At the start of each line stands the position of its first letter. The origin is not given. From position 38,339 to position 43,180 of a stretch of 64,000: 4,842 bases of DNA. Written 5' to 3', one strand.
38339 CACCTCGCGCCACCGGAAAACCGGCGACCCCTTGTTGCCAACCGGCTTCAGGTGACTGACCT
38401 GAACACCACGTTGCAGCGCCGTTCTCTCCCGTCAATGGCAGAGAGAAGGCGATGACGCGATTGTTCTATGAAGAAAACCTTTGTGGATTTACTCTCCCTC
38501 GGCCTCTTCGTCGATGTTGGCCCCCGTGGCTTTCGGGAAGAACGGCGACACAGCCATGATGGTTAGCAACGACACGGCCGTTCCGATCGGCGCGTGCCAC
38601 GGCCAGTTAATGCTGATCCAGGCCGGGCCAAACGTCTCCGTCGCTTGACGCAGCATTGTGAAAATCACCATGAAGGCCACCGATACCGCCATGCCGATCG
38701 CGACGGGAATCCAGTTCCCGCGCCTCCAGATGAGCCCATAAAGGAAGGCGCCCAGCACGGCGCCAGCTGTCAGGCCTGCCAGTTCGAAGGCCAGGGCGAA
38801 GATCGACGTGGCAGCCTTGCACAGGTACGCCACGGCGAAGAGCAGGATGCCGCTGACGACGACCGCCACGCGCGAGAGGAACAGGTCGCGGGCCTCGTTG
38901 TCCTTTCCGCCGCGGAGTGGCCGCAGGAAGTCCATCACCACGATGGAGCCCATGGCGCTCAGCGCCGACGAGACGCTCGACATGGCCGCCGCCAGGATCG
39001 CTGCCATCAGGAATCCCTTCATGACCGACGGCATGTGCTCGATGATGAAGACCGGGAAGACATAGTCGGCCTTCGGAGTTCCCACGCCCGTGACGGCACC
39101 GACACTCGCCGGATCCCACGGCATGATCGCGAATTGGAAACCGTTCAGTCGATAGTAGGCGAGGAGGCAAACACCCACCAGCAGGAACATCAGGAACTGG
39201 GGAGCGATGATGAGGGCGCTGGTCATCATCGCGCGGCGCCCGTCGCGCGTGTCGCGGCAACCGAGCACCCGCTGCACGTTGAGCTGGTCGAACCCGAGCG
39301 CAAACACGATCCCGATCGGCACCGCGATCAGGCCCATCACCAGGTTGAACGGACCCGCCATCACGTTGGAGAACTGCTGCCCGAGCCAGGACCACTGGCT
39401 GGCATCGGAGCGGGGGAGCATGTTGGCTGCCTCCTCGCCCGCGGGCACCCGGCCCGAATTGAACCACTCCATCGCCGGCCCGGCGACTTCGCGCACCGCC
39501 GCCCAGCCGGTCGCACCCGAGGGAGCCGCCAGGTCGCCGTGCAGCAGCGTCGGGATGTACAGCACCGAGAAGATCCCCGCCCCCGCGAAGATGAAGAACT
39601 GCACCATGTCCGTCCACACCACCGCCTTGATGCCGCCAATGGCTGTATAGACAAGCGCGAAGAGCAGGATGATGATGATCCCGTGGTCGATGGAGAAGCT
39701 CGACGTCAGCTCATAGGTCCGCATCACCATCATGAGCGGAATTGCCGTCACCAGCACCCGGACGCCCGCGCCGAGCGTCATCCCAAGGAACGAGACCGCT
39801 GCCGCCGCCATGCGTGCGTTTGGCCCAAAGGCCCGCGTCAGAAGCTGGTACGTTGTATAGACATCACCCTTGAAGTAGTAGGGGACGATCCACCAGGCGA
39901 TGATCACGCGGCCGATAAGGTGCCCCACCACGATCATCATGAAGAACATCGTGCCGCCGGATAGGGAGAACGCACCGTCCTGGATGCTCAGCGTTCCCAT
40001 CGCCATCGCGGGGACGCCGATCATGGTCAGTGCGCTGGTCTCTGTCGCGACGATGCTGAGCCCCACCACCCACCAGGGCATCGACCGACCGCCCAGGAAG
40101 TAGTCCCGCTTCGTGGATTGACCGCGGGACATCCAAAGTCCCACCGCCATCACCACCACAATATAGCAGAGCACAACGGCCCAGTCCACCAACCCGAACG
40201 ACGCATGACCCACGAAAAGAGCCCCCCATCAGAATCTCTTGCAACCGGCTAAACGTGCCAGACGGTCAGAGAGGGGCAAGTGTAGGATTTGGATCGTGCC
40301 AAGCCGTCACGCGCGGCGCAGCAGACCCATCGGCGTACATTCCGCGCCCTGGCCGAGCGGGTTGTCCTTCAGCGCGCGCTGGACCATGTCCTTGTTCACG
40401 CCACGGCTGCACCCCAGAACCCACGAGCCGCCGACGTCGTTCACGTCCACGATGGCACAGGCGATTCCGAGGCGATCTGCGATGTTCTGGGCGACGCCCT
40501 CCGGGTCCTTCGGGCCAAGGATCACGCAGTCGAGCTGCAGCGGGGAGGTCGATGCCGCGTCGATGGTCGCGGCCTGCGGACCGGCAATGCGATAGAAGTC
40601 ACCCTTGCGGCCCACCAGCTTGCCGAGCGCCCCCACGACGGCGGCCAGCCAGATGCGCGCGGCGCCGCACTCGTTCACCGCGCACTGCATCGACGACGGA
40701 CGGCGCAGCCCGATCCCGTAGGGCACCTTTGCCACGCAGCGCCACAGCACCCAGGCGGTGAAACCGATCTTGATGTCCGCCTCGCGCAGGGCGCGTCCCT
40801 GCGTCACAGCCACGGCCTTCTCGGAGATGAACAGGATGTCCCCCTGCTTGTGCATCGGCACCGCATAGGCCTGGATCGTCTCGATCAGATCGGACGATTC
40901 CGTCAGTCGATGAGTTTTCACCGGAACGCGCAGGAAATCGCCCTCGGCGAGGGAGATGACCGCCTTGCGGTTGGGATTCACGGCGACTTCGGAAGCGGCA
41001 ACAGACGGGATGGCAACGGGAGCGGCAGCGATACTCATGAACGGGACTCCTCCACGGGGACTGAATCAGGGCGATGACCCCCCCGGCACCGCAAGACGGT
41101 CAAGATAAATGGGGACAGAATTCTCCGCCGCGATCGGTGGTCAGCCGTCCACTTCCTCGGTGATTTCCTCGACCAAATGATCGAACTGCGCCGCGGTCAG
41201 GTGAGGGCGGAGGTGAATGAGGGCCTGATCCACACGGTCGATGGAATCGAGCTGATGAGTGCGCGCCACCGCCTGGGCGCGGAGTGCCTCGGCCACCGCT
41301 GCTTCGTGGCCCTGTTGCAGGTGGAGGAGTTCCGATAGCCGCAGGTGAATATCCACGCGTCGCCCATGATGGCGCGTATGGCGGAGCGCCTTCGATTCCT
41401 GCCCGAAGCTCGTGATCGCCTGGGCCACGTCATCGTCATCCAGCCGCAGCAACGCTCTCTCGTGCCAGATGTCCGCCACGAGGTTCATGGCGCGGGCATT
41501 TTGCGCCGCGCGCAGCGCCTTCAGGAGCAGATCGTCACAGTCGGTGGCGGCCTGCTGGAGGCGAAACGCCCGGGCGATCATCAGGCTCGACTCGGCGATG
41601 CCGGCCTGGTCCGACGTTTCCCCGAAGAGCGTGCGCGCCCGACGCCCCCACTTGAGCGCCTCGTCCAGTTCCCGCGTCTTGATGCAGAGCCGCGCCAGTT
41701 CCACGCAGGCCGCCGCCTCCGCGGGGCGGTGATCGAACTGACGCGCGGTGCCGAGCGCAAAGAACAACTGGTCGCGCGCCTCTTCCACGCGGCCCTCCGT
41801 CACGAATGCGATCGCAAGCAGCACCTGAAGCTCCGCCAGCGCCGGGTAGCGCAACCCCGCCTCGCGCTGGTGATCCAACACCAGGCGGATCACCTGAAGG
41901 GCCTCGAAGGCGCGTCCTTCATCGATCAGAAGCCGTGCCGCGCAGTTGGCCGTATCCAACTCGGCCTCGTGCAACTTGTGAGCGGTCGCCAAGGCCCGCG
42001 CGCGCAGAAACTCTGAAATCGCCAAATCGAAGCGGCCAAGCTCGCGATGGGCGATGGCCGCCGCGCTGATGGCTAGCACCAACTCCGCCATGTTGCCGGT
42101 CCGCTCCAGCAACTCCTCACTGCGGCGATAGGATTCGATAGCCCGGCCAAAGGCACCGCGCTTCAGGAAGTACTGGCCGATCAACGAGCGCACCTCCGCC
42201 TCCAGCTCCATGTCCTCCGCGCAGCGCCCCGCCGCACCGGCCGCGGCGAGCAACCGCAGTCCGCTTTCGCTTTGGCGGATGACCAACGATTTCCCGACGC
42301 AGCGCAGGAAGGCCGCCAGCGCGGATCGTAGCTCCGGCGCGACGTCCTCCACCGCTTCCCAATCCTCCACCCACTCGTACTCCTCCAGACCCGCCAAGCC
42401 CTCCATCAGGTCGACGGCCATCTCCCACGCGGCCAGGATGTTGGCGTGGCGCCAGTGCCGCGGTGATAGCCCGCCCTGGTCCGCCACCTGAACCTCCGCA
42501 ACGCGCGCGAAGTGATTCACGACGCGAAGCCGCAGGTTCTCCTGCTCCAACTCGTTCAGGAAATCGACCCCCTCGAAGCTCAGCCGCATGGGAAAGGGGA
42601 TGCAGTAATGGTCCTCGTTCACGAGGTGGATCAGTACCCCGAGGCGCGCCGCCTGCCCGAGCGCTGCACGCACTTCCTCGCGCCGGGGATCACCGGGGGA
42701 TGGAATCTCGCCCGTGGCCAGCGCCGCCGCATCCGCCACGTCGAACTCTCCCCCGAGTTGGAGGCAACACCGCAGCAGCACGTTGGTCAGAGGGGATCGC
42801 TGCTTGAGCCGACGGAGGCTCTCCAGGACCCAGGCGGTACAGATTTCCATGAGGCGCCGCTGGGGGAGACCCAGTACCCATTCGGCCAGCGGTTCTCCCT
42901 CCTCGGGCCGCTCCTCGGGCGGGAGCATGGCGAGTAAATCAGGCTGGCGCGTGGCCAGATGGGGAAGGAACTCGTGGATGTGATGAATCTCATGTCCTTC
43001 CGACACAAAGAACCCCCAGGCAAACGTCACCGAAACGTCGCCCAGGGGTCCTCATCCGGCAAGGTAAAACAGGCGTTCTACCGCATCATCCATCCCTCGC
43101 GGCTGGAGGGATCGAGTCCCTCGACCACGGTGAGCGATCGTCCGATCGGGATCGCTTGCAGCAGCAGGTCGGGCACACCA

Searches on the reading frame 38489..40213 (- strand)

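Call 17: search_protein_families(library=pfam, proteins=[window:38489-40213:-], max_evalue=0.001)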
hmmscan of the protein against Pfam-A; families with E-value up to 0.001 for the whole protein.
window:38489-40213:- (574 aa): 1 family
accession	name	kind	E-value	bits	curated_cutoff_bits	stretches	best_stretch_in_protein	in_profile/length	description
PF00474.23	SSF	-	9.7e-28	97.6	22.8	1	38-500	1-395/406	Sodium:solute symporter family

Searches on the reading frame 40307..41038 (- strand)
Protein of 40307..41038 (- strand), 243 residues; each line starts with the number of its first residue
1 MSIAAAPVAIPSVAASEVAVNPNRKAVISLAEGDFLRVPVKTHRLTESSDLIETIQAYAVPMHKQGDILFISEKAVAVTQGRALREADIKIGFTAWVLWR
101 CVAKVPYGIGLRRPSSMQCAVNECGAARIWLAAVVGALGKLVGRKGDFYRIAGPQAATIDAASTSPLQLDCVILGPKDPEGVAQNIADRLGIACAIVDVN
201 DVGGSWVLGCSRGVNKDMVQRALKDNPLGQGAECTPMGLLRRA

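Call 17: search_protein_families(library=pfam, proteins=[window:40307-41038:-], max_evalue=0.001)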
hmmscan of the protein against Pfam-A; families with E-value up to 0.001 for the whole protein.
window:40307-41038:- (243 aa): 1 family
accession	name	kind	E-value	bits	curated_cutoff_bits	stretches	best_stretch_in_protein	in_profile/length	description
PF01996.21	F420_ligase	-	3.8e-07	30.3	25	1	40-191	2-135/218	F420-0:Gamma-glutamyl ligase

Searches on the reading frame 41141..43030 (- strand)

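Call 17: search_protein_families(library=pfam, proteins=[window:41141-43030:-], max_evalue=0.001)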
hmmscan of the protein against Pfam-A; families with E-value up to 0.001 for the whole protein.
window:41141-43030:- (629 aa): 4 families
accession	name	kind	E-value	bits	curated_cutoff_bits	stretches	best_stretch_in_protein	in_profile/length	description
PF13424.12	TPR_12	-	9e-10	39.1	30.1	0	360-422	5-68/77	Tetratricopeptide repeat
PF07719.23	TPR_2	-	4.4e-08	33.1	27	0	439-468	1-30/34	Tetratricopeptide repeat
PF17874.7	TPR_MalT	-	5e-06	26.5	45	0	364-431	246-312/336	MalT-like TPR region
PF13181.12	TPR_8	-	0.00052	20.4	25.7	0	279-306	2-29/34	Tetratricopeptide repeat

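Call 87: search_protein_families(library=padloc, proteins=[window:41141-43030:-], max_evalue=0.001)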
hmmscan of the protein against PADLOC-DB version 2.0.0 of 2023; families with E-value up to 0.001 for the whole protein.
window:41141-43030:- (629 aa): 0 families
